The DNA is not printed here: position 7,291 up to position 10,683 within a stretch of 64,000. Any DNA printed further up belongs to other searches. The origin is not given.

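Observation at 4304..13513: Apparent operon coupling a TonB-dependent receptor to a periplasmic sugar-dehydrogenase/HEAT/cytochrome c fusion, a CE12-like acetylesterase and an Ig-like secreted protein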

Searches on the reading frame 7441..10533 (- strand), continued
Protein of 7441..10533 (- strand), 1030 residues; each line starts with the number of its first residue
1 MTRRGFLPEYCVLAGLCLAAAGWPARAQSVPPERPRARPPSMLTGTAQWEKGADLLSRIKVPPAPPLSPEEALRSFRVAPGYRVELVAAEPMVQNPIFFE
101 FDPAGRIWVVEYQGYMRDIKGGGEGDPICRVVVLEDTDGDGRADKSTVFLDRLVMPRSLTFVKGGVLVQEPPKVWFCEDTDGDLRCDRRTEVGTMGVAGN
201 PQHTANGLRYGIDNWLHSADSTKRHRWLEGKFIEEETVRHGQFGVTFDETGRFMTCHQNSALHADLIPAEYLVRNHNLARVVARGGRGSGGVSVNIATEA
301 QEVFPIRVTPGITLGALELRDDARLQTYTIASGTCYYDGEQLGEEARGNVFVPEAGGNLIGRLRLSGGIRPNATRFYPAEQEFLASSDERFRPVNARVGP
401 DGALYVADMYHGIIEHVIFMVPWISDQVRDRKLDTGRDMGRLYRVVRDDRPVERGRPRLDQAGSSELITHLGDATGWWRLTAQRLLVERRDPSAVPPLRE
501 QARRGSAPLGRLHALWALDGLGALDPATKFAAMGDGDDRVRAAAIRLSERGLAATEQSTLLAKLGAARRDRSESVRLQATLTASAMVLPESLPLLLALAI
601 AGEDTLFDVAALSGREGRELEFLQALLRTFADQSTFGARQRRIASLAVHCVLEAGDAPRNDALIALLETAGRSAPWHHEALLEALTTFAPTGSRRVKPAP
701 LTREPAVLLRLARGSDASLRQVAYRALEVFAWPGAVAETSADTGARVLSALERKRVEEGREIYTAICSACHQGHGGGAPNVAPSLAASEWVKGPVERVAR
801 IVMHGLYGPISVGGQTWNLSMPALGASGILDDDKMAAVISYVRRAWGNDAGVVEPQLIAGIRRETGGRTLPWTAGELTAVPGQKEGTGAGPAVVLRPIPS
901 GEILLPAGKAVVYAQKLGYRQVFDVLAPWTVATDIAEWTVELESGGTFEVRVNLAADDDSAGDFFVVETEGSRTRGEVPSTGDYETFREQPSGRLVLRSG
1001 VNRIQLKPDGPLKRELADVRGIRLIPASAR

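Call 15: find_related_loci(query=window:7441-10533:-, collection=genome_contigs, flank=10000)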
Query window:7441-10533:- (1030 aa) in genome_contigs; peptide patterns used: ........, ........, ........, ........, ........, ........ (x = any residue, [..] = any of these).
137 stretches matched a pattern; 100 encode a relative of the query (tblastn E <= 1e-3); the best 80 are kept; 80 distinct loci.
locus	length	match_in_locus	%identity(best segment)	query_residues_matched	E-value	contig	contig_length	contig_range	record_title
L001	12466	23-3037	68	25-1029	0e+0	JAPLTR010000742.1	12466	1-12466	MAG: Verrucomicrobia bacterium isolate LacPavin_0920_WC70_MAG_67_8 LacPavin_0920_WC70_scaffold_539752, whole genome shot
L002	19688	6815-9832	70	24-1029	0e+0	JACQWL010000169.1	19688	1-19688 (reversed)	MAG: Verrucomicrobia bacterium isolate NC_groundwater_1488_Ag_S-0.65um_64_31 S_p65_S5_coassembly_k141_1269023, whole gen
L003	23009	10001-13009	69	27-1028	0e+0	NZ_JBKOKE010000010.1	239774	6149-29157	Horticoccus sp. 23ND18S-11 23ND18S-11_10, whole genome shotgun sequence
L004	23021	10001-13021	67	16-1026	0e+0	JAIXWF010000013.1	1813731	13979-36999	MAG: Opitutaceae bacterium isolate D4_MAG_00009 pond_D4_MAG_00009_000000000003, whole genome shotgun sequence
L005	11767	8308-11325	67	25-1029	0e+0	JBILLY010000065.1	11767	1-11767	MAG: Opitutaceae bacterium isolate ME2017-08-08_3300044911_group7_bin206 Rohwer_bin2639_scaffold_6915_c1, whole genome s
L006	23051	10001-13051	65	10-1030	0e+0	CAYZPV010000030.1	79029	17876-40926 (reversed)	MAG TPA_asm: uncultured Opitutus sp. isolate SRP292972_co3_1 genome assembly, contig: NODE_316_length_79029_cov_7.311305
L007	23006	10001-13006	62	12-1026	0e+0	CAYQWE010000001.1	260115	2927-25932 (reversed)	MAG TPA_asm: uncultured Brevifollis sp. isolate binchicken_co322_209 genome assembly, contig: NODE_44_length_260115_cov_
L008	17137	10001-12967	60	10-1028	0e+0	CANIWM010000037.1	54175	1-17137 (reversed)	MAG: Chthoniobacteraceae bacterium isolate RH-18aug17-182 genome assembly, contig: RH-18aug17-C1332, whole genome shotgu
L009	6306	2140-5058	59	29-1026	0e+0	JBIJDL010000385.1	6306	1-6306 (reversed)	MAG: Candidatus Hydrogenedentales bacterium isolate ME2006-08-22D15_3300044611_group2_bin248 Rohwer_bin1462_scaffold_212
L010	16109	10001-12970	59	12-1026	0e+0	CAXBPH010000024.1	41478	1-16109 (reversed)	MAG TPA_asm: uncultured bacterium isolate ERR2762188_binner12_Refined_16 genome assembly, contig: ERZ3421808.1440, whole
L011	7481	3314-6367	58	13-1027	0e+0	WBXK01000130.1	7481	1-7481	MAG: Verrucomicrobia bacterium isolate Pedos-510 Ga0133913_10107308, whole genome shotgun sequence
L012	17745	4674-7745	57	10-1027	0e+0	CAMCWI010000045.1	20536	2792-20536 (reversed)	MAG: Akkermansia muciniphila isolate MH-08apr19-10 genome assembly, contig: MH-08apr19-C5882, whole genome shotgun seque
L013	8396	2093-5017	59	29-1028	0e+0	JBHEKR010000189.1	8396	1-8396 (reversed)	MAG: Candidatus Hydrogenedentales bacterium isolate bin.359 k141_4129584, whole genome shotgun sequence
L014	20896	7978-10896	60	29-1026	0e+0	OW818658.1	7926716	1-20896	metagenome genome assembly, chromosome: 1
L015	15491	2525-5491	58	13-1027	0e+0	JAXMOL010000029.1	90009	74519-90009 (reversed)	MAG: Candidatus Hydrogenedentota bacterium isolate EC_MBin.53 ECX_340CoAssmbCtg, whole genome shotgun sequence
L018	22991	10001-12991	55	2-1028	0e+0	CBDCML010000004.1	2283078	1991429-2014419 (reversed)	MAG: Opitutales bacterium isolate e0fc1690-48a8-4d2d-90c6-43be15898d10 genome assembly, contig: contig_4, whole genome s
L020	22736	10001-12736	58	27-1030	0e+0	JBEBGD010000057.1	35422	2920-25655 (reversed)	MAG: Chthoniobacteraceae bacterium isolate ASF_13 NODE_434_length_35422_cov_5.550831, whole genome shotgun sequence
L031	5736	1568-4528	52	3-1024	0e+0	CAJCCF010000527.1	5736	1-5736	MAG: uncultured Verrucomicrobia bacterium isolate Loc090116-7m_bin-1039 genome assembly, contig: bin-1039:527/774, whole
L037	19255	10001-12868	53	25-1029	0e+0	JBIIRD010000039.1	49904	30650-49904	MAG: Prosthecobacter sp. isolate ME2003-08-07pf_3300034283_group2_bin103 Rohwer_bin2773_scaffold_146_c1, whole genome sh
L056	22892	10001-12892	52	12-1030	0e+0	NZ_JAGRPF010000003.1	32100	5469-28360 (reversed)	MAG: Prosthecobacter sp. isolate HKST-UBA37 k127_38094, whole genome shotgun sequence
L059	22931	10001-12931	53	24-1030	0e+0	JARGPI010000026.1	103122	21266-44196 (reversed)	MAG: Verrucomicrobiales bacterium isolate bin_ma_oilr2.032 NODE_195_length_103122_cov_39.416777, whole genome shotgun se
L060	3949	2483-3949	77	27-515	0e+0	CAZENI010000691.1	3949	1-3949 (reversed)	MAG TPA_asm: uncultured Opitutus sp. isolate SRP292972_co3_40 genome assembly, contig: NODE_7525_length_3949_cov_4.51643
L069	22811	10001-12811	51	2-1030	0e+0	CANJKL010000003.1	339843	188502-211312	MAG: Opitutae bacterium isolate RH-23may17-1170 genome assembly, contig: RH-23may17-C84, whole genome shotgun sequence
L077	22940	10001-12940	57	25-1026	0e+0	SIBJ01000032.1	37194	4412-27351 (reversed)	MAG: Pedosphaera sp. isolate Baikal-deep-G230 BACOMB-C4789, whole genome shotgun sequence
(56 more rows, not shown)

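Call 19: search_solved_structures(query=window:7441-10533:-, max_evalue=1, show_alignments=2)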
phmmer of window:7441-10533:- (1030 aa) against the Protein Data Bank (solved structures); distinct sequences matched with E-value up to 1: 36.
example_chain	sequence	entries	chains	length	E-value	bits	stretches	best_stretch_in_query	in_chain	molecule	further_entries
6qpv_A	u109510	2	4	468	2e-19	72.5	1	732-863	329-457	Copper-containing nitrite reductase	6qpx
6qq1_A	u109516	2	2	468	2.3e-19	72.4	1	736-863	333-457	Copper-containing nitrite reductase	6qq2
7qq2_A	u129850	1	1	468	2.5e-19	72.2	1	736-863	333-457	Copper-containing nitrite reductase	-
9fom_A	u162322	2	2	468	2.5e-19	72.2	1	736-863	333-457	Copper-containing nitrite reductase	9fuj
5obo_A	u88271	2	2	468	2.5e-19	72.2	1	736-863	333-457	Nitrite reductase, copper-containing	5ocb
2yqb_A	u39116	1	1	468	2.6e-19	72.2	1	736-863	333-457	COPPER-CONTAINING NITRITE REDUCTASE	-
3ziy_A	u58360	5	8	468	2.6e-19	72.2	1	736-863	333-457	COPPER-CONTAINING NITRITE REDUCTASE | Nitrite reductase, copper-containing | Nitrite reductase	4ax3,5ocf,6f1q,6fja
7r2u_A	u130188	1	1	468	2.6e-19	72.2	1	736-863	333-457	Copper-containing nitrite reductase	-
3zbm_A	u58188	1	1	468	2.6e-19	72.2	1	736-863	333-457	COPPER-CONTAINING NITRITE REDUCTASE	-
6qpz_A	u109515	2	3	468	2.7e-19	72.1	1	736-863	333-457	Copper-containing nitrite reductase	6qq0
9fui_A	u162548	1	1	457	3.1e-19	71.9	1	736-863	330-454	Copper-containing nitrite reductase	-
8qgf_A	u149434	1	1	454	4.2e-19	71.5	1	736-862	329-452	Copper-containing nitrite reductase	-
9fuh_A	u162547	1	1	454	4.2e-19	71.5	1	736-862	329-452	Copper-containing nitrite reductase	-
9fuk_A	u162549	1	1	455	4.2e-19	71.5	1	736-862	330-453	Copper-containing nitrite reductase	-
2zoo_A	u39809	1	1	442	1.3e-13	53.3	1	725-860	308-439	Probable nitrite reductase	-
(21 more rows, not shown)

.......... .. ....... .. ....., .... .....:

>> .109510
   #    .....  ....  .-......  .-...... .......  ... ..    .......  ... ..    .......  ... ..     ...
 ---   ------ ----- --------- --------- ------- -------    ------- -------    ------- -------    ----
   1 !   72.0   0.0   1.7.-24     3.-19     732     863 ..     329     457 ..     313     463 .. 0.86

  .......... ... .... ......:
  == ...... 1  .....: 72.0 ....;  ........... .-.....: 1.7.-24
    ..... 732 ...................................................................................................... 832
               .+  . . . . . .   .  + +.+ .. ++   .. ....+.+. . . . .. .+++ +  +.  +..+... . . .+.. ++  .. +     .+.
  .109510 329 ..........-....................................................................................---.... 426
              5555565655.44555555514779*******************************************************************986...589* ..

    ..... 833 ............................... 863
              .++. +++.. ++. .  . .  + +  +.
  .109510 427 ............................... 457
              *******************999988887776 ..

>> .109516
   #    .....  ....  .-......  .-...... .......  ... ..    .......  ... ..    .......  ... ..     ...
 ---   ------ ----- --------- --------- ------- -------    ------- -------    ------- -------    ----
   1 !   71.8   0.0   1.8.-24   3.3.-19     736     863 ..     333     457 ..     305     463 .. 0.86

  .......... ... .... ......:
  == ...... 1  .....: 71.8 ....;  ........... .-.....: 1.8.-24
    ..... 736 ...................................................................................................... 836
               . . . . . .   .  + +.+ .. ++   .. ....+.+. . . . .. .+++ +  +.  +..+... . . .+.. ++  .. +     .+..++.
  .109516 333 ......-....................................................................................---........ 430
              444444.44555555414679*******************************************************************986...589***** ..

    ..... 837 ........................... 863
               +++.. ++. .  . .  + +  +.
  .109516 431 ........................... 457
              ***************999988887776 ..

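Call 34: search_protein_families(library=pfam, alignment_id=A2, max_evalue=0.00001)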
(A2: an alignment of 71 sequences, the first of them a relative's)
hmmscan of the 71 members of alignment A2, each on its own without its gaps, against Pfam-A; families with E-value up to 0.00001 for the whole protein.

A. member 1, L002:5548-6591:- (347 aa): 1 family
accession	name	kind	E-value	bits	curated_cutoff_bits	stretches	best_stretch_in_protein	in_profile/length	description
PF01261.30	AP_endonuc_2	-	1.9e-16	61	31.1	1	41-266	5-215/249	Xylose isomerase-like TIM barrel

B. families by the number of members that match (of 71 scanned): 42 families (the first 25 are shown)
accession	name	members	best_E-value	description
PF20254.3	DMFA2_C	17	5.7e-90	N,N-dimethylformamidase beta subunit-like, C-terminal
PF03150.19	CCP_MauG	8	7.1e-47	Di-haem cytochrome c peroxidase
PF00593.30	TonB_dep_Rec_b-barrel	5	1.2e-37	TonB dependent receptor-like, beta-barrel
PF13620.12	CarboxypepD_reg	4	1.3e-14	Carboxypeptidase regulatory-like domain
PF07715.20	Plug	4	2.2e-13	TonB-dependent Receptor Plug Domain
PF13715.12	CarbopepD_reg_2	4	6.2e-13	CarboxypepD_reg-like domain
PF02617.22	ClpS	2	5.1e-17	ATP-dependent Clp protease adaptor protein ClpS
PF01261.30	AP_endonuc_2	2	1.9e-16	Xylose isomerase-like TIM barrel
PF00326.27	Peptidase_S9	2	3.4e-13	Prolyl oligopeptidase family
PF00561.26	Abhydrolase_1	2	1.8e-11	alpha/beta hydrolase fold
PF12146.15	Hydrolase_4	2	1.3e-10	Serine aminopeptidase, S33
PF00815.25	Histidinol_dh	1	1.8e-145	Histidinol dehydrogenase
PF05971.18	Methyltransf_10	1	1.5e-109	RNA methyltransferase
PF00501.34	AMP-binding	1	9e-92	AMP-binding enzyme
PF23500.1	DUF7133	1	2.4e-68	Domain of unknown function (DUF7133)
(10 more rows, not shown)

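Call 35: search_protein_families(library=pfam, alignment_id=A3, max_evalue=0.00001)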
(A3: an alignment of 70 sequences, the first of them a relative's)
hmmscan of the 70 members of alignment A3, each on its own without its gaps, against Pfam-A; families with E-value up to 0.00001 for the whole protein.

A. member 1, L001:3052-3876:+ (274 aa): 2 families
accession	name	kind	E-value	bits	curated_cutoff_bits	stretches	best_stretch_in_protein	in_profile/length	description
PF13472.12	Lipase_GDSL_2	-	2.6e-11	44.8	32.9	1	42-233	2-175/178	GDSL-like Lipase/Acylhydrolase family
PF00657.28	Lipase_GDSL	-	3.1e-09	37.7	23.6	1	39-240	1-207/208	GDSL-like Lipase/Acylhydrolase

B. families by the number of members that match (of 70 scanned): 66 families (the first 25 are shown)
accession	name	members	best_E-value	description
PF02616.19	SMC_ScpA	10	5.4e-37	Segregation and condensation protein ScpA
PF04055.27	Radical_SAM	4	1e-27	Radical SAM superfamily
PF13186.11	SPASM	4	2.9e-06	Iron-sulfur cluster-binding domain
PF07394.17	DUF1501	3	2.8e-150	Protein of unknown function (DUF1501)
PF08450.18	SGL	3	5.4e-74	SMP-30/Gluconolactonase/LRE-like region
PF07995.17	GSDH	3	2.6e-54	Glucose / Sorbosone dehydrogenase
PF04379.20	DUF525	3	1.1e-19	ApaG domain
PF13472.12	Lipase_GDSL_2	3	1.1e-12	GDSL-like Lipase/Acylhydrolase family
PF07719.23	TPR_2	3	1.7e-09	Tetratricopeptide repeat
PF00657.28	Lipase_GDSL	3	3.1e-09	GDSL-like Lipase/Acylhydrolase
PF13428.12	TPR_14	3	9.8e-09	Tetratricopeptide repeat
PF13432.12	TPR_16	3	5.8e-07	Tetratricopeptide repeat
PF00884.28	Sulfatase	2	4.8e-45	Sulfatase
PF03009.23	GDPD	2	1.1e-38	Glycerophosphoryl diester phosphodiesterase family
PF00004.35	AAA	2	9.4e-38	ATPase family associated with various cellular activities (AAA)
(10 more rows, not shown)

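Call 36: predict_structure(alignment_id=A1)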
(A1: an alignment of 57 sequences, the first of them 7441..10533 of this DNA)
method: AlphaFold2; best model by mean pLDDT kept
length: 1030 residues; sequences in the alignment: 57
mean_pLDDT: 82.4   pTM: 0.72
mean pLDDT of the five models: 82.4, 81.5, 80.8, 80.7, 79.3
residues with pLDDT >= 90: 464; 70-90: 368; 50-70: 129; < 50: 69
segments of 3 or more residues with pLDDT < 50: 1-4, 22-48, 305-310, 312-316, 319-323, 325-329, 737-743, 883-888
pLDDT, mean of each block of 10 residues (from residue 1): 50 74 44 41 42 60 73 90 94 88 94 68 72 93 95 81 90 90 95 76 56 78 86 88 81 81 91 93 81 88 48 48 48 83 94 75 92 87 81 86 89 55 66 65 95 90 96 94 93 97 95 95 95 97 95 93 96 97 94 95 94 96 94 84 94 94 92 82 85 65 90 79 84 62 65 85 78 67 74 87 85 73 84 93 80 92 86 77 50 85 94 81 85 89 94 91 93 93 87 94 92 88 83
secondary structure, 60 per line:
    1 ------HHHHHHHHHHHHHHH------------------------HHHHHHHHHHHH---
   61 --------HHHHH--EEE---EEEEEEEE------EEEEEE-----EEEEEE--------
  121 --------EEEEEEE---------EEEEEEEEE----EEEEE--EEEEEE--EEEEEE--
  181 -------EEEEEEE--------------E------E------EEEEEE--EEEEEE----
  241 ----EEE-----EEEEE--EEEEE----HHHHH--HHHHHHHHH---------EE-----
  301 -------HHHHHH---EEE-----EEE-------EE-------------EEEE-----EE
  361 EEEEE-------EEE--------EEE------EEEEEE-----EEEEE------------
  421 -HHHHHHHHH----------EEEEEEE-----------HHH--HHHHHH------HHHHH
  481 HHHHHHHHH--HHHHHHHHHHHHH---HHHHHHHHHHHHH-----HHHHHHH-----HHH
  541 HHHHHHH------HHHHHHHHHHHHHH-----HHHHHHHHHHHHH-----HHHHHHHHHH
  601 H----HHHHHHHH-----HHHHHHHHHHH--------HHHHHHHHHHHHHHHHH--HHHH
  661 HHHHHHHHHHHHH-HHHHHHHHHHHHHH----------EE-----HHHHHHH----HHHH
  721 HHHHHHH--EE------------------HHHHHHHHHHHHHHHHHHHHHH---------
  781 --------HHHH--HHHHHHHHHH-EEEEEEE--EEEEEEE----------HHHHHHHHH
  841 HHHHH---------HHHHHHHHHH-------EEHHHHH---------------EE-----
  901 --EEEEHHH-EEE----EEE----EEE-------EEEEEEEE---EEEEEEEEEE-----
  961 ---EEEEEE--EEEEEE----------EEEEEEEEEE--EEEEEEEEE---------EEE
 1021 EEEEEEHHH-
elements in order (helices of 4 or more, strands of 3 or more residues): H7-21 H46-57 H69-73 E76-78 E82-89 E96-101 E107-112 E129-135 E145-153 E158-162 E165-170 E173-178 E188-194 E223-228 E231-236 E245-247 E253-257 E260-264 H269-273 H276-284 H308-313 E317-319 E325-327 E350-353 E359-365 E373-375 E384-386 E393-398 E404-408 H422-430 E441-447 H464-469 H476-489 H492-504 H508-520 H526-532 H538-547 H554-567 H573-585 H591-601 H606-613 H619-629 H638-654 H657-673 H675-688 H706-712 H717-727 H750-771 H789-792 H795-804 E806-812 E815-821 H832-845 H855-864 H874-878 E903-906 E911-913 E918-920 E925-927 E935-942 E946-955 E964-969 E972-977 E988-997 E1000-1008 E1018-1026
